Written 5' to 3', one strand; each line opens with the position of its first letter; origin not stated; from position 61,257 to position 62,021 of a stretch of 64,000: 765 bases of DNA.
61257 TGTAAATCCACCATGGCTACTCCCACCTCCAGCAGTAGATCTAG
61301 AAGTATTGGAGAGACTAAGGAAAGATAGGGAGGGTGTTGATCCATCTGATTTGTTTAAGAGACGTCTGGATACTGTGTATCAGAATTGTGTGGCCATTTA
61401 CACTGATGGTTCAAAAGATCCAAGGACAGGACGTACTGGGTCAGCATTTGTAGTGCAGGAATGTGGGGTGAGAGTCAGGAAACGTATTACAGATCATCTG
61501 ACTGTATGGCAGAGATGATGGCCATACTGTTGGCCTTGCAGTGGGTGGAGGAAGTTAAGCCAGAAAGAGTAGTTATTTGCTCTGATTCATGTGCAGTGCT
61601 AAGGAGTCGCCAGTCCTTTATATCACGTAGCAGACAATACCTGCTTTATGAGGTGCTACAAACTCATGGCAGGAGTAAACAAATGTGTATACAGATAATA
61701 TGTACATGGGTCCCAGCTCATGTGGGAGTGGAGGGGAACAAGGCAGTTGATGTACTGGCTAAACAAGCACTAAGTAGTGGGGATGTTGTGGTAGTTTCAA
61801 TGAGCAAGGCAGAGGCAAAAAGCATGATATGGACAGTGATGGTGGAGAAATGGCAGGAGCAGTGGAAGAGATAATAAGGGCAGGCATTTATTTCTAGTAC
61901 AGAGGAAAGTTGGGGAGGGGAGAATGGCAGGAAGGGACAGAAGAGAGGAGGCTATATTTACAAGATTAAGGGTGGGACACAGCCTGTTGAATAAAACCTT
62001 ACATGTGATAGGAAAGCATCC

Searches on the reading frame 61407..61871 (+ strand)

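Call 45: search_protein_families(library=pfam, proteins=[window:61407-61871:+], max_evalue=0.01)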
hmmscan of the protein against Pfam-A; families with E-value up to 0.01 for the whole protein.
window:61407-61871:+ (155 aa): 2 families
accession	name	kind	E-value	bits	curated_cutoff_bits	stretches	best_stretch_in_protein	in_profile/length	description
PF00075.30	RNase_H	-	1.6e-09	38.5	25.8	1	29-122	39-140/141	RNase H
PF13456.12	RVT_3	-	0.00065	20.1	21.6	1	26-120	34-122/123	Reverse transcriptase-like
